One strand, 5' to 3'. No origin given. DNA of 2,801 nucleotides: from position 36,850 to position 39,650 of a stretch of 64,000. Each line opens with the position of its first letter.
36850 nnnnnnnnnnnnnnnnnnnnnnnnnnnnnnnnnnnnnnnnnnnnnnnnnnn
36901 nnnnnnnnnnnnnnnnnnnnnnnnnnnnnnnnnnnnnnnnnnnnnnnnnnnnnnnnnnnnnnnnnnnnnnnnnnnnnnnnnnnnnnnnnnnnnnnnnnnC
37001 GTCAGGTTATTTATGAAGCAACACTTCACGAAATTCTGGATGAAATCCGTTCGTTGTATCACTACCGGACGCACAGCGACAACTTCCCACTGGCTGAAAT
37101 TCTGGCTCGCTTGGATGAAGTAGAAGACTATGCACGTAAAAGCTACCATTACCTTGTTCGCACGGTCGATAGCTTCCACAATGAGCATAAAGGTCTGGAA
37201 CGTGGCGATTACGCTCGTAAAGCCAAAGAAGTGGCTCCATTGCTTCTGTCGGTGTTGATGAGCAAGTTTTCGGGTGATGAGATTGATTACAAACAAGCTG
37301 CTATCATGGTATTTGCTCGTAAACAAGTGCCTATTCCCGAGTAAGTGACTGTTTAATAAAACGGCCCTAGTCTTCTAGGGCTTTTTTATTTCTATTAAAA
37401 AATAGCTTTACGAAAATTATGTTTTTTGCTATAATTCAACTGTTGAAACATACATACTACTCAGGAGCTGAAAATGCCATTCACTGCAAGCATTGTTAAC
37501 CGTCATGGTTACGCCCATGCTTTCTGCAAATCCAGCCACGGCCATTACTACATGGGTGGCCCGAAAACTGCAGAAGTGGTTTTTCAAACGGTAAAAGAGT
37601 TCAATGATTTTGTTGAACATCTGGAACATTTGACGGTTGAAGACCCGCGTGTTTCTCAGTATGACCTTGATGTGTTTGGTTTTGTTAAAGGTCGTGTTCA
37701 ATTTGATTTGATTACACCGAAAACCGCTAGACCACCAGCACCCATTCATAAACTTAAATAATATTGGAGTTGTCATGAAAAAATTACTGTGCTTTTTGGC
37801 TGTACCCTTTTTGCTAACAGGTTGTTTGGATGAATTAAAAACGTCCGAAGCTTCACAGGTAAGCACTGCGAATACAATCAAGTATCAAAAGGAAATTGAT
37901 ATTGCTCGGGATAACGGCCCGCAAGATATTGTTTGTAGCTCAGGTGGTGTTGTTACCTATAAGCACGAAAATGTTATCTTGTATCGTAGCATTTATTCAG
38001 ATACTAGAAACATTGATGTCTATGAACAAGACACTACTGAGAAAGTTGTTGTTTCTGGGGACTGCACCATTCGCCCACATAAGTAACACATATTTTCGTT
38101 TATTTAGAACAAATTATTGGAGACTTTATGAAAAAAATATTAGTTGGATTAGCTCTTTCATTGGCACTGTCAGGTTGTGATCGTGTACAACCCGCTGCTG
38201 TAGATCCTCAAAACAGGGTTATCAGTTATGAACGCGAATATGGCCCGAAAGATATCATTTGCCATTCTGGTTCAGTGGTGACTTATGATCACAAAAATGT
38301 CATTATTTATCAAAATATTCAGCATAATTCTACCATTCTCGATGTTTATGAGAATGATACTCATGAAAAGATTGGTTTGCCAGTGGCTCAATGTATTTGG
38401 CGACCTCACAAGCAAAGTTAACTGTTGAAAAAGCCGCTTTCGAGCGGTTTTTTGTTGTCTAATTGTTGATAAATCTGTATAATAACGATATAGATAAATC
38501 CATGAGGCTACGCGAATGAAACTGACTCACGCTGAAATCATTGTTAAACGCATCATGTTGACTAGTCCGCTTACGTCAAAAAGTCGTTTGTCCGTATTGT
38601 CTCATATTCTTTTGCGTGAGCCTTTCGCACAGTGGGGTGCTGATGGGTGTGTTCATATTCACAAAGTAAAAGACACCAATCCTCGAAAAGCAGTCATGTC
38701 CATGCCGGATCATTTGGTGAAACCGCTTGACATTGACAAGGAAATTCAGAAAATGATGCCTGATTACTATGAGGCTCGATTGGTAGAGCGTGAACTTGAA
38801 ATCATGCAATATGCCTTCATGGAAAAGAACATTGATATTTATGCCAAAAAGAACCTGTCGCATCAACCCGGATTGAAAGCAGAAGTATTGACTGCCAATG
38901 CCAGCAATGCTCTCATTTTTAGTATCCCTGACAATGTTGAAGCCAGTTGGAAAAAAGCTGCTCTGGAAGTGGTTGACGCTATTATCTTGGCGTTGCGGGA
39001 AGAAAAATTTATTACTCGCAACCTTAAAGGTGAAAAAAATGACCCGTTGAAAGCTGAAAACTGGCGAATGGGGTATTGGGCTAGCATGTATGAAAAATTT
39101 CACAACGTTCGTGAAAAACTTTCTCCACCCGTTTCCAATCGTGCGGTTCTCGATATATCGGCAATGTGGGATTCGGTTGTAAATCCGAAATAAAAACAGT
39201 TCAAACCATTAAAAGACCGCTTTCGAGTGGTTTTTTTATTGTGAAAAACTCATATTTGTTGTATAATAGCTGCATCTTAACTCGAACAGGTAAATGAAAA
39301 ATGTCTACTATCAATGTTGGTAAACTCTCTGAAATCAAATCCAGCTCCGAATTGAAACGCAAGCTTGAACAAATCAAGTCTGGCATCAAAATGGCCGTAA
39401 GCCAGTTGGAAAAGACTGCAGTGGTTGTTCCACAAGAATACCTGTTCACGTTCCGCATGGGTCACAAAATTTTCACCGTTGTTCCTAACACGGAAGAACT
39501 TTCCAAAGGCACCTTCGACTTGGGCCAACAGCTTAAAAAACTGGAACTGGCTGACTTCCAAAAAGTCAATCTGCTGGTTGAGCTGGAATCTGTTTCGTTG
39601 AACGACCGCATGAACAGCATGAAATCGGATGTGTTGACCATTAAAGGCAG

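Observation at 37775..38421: Tandem paralogous small lipoproteins (candidate superinfection-exclusion or receptor-masking proteins)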

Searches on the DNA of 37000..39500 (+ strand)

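Call 4: search_dna_similar(query=window:37000-39500:+, collection=phages, mode=near)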
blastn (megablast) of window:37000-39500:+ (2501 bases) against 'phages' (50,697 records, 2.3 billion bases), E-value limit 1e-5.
No match.

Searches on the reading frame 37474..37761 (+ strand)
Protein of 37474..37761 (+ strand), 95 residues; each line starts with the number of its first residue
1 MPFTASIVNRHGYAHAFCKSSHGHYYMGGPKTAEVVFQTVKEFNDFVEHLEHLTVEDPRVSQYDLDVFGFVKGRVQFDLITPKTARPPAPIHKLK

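Call 5: search_protein_families(library=pfam, proteins=[window:37474-37761:+], max_evalue=1)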
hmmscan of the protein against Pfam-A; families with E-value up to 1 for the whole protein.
window:37474-37761:+ (95 aa): 0 families

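Call 8: search_protein_families(library=phrogs, proteins=[window:37474-37761:+], max_evalue=0.1)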
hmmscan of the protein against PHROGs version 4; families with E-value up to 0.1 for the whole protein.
window:37474-37761:+ (95 aa): 0 families

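Call 64: search_protein_families(library=ncbifam, proteins=[window:37474-37761:+], max_evalue=1)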
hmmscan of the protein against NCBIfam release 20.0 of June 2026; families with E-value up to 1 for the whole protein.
window:37474-37761:+ (95 aa): 0 families

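Call 92: search_protein_families(library=padloc, proteins=[window:37474-37761:+], max_evalue=0.1)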
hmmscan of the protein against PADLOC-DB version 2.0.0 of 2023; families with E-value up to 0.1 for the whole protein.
window:37474-37761:+ (95 aa): 1 family
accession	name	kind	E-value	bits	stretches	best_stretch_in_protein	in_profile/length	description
PDLC00644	ZorE2|ZorE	-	0.0052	14.5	1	37-73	143-178/267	HNH endonuclease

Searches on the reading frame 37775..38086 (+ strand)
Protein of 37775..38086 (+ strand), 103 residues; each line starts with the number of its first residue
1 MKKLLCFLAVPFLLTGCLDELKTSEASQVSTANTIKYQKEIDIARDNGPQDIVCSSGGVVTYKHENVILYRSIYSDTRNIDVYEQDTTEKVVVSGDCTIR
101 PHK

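Call 5: search_protein_families(library=pfam, proteins=[window:37775-38086:+], max_evalue=1)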
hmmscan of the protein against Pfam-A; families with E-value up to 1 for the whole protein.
window:37775-38086:+ (103 aa): 0 families

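Call 8: search_protein_families(library=phrogs, proteins=[window:37775-38086:+], max_evalue=0.1)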
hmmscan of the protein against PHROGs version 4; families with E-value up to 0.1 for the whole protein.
window:37775-38086:+ (103 aa): 10 families
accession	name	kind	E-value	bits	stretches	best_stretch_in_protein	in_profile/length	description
phrog_890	-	other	0.0046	17.5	1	1-56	1-60/136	lipoprotein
phrog_2316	-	unknown function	0.012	16.4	1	1-83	1-78/191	-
phrog_1119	-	moron, auxiliary metabolic gene and host takeover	0.016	16.6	1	1-46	1-46/78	Cor superinfection exclusion protein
phrog_902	-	unknown function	0.018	16.4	1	1-39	8-43/118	-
phrog_37586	-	unknown function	0.02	15.8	1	18-76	3-59/78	-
phrog_914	-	unknown function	0.021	16.3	1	1-42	1-41/118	-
phrog_22145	-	unknown function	0.033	15.6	1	35-93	2-57/91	-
phrog_37984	-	unknown function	0.039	14.1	1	24-79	213-269/322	-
phrog_6360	-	unknown function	0.07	14.3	1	1-46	1-47/122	-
phrog_9091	-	unknown function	0.073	14.4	1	1-83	1-80/106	-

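Call 14: find_homologous_proteins(query=window:37775-38086:+, max_evalue=0.01)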
Query window:37775-38086:+ (103 aa): 6 proteins with E <= 0.01 among 11 candidates.
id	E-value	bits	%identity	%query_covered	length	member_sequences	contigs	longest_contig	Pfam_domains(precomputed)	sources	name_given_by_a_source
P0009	5.6e-62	224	100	100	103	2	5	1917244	-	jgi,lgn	jgi:PBP1b-binding outer membrane lipoprotein LpoB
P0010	1.4e-48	181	81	100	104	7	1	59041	-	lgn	-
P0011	8.3e-40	153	66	100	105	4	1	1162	-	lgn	-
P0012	4.7e-37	144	66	100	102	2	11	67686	-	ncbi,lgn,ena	-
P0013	5.8e-36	140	65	100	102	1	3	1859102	-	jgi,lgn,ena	-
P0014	4.6e-28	115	52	99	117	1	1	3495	-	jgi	jgi:hypothetical protein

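Call 16: find_encoding_contigs(protein=P0009, flank=10000, max_places=6)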
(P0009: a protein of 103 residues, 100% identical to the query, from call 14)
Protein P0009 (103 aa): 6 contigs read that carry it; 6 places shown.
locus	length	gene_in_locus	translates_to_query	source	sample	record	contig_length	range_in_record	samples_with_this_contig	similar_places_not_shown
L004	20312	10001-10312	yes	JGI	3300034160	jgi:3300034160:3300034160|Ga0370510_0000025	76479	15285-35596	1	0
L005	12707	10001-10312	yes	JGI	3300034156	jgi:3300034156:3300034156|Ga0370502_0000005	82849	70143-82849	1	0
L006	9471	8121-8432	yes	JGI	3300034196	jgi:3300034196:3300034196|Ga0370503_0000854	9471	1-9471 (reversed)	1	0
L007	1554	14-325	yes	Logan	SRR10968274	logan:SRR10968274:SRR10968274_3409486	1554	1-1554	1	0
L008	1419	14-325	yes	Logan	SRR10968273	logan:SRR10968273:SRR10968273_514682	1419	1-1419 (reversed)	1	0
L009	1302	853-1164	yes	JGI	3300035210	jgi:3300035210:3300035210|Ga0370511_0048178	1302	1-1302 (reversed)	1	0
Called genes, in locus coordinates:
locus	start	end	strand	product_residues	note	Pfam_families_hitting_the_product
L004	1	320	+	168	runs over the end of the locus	-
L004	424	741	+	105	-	-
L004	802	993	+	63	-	-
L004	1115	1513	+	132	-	-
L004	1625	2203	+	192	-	-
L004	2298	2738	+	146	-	-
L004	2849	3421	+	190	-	-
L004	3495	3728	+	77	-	-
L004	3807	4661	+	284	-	PF01145:Band_7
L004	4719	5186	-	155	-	-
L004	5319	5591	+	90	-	-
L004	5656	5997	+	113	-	-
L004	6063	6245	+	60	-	-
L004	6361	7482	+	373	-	PF09511:RNA_lig_T4_1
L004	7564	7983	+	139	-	-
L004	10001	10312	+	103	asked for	-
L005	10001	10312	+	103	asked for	-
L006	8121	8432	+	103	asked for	-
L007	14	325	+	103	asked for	-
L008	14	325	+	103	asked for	-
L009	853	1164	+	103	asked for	-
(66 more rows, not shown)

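Call 17: find_encoding_contigs(protein=P0012, flank=10000, max_places=5)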
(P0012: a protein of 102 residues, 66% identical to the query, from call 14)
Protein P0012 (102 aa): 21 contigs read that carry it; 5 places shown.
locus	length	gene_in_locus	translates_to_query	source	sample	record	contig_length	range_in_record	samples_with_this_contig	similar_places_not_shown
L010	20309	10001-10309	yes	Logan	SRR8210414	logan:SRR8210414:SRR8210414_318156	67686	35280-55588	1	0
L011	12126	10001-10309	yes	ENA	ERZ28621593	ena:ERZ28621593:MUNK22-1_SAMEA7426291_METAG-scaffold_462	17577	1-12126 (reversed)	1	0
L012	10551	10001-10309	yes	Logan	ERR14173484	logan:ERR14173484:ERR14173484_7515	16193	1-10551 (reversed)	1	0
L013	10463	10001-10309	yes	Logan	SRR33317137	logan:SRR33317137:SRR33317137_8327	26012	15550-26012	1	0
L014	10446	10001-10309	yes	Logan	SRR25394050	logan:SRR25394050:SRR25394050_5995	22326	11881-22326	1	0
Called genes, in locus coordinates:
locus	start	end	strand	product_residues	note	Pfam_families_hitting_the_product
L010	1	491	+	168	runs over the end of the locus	-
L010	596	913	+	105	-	-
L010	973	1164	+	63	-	-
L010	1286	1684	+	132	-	-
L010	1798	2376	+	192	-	-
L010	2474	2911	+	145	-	-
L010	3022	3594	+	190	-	-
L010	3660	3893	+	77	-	-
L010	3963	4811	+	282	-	PF01145:Band_7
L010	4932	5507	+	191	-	-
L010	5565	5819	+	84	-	-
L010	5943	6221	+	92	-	-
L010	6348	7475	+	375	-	PF09511:RNA_lig_T4_1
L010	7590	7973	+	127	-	-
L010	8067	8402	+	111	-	-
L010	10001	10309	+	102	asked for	-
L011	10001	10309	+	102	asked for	-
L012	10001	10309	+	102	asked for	-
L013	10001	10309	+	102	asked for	-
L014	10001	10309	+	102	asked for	-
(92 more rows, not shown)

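Call 18: find_encoding_contigs(protein=P0013, flank=10000, max_places=4)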
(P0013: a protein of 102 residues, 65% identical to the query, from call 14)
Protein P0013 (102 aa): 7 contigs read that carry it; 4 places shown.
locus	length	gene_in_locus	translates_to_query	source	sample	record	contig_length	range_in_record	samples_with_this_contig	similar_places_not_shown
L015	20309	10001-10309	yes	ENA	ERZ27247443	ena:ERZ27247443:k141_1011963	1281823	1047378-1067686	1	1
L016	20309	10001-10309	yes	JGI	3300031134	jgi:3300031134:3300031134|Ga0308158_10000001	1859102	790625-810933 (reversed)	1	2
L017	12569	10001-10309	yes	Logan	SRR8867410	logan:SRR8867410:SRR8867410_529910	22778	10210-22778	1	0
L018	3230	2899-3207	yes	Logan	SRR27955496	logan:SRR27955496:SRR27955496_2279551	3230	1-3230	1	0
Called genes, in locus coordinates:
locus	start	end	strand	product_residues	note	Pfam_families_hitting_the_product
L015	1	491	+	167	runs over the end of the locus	-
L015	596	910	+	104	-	-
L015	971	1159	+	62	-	-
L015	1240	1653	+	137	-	-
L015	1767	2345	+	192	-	-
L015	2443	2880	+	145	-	-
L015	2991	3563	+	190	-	-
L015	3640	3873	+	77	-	-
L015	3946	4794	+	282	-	PF01145:Band_7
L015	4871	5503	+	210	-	-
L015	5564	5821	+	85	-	-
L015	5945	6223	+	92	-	-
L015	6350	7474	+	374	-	PF09511:RNA_lig_T4_1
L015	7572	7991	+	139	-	-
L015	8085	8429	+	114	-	-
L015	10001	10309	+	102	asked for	-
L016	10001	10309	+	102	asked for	-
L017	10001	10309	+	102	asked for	-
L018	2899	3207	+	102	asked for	-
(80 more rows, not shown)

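Call 53: search_protein_families(library=phrogs, proteins=[window:37826-38083:+], max_evalue=10)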
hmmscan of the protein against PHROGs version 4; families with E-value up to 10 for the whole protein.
seq(86 aa): 5 families
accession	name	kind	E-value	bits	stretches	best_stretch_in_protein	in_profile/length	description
phrog_22145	-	unknown function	0.021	16.3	1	18-76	2-57/91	-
phrog_37586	-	unknown function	0.025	15.5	1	1-59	3-59/78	-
phrog_37984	-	unknown function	0.029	14.5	1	8-62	214-269/322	-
phrog_3167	-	unknown function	0.25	12.2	1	20-72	58-109/124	-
phrog_3090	-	unknown function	0.34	11.9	1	23-56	22-56/66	-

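Call 64: search_protein_families(library=ncbifam, proteins=[window:37775-38086:+], max_evalue=1)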
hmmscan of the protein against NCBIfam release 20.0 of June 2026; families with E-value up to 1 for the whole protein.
window:37775-38086:+ (103 aa): 3 families
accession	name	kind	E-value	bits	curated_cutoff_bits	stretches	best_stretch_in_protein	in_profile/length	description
NF045617.1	mostly_LP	subfamily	0.011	15.9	43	1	3-33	1-33/119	putative T6SS immunity periplasmic lipoprotein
NF041193.1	lipo_SP0191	subfamily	0.055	13.5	75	1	1-39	1-40/190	SP0191 family lipoprotein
NF053738.1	S2SprSpoIIQBc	equivalog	0.11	12.1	250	1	23-73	107-158/232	stage II sporulation protein SpoIIQ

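Call 67: find_encoding_contigs(protein=P0010, flank=5000, max_places=2)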
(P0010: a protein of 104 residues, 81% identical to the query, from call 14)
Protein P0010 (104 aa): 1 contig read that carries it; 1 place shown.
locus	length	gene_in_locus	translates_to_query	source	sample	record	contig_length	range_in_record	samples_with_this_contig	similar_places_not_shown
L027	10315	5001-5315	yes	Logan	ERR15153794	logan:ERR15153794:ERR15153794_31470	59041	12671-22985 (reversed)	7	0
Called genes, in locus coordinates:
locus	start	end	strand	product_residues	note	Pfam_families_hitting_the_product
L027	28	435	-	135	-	-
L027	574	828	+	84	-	-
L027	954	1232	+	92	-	-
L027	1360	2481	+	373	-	PF09511:RNA_lig_T4_1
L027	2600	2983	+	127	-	-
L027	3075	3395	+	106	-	-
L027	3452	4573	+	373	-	PF09511:RNA_lig_T4_1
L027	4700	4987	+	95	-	-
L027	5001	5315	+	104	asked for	-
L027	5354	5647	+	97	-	-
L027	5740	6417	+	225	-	-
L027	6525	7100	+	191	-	-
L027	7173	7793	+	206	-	-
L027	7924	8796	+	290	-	-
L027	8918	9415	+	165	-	-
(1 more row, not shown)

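Call 92: search_protein_families(library=padloc, proteins=[window:37775-38086:+], max_evalue=0.1)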
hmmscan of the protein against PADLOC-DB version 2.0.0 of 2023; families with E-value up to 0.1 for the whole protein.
window:37775-38086:+ (103 aa): 0 families

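Call 98: predict_structure(alignment_id=A5)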
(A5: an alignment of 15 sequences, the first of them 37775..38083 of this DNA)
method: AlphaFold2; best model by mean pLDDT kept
length: 103 residues; sequences in the alignment: 15
mean_pLDDT: 58.1   pTM: 0.42
mean pLDDT of the five models: 58.1, 57.4, 56.8, 53.9, 52.9
residues with pLDDT >= 90: 0; 70-90: 27; 50-70: 35; < 50: 41
segments of 3 or more residues with pLDDT < 50: 1-12, 14-41
pLDDT, mean of each block of 10 residues (from residue 1): 46 44 36 44 60 83 77 55 58 73 80
secondary structure, 60 per line:
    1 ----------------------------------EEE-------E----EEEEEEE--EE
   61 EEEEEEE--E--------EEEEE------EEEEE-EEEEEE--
elements in order: E35-37 E50-56 E59-67 E79-83 E90-94 E96-101
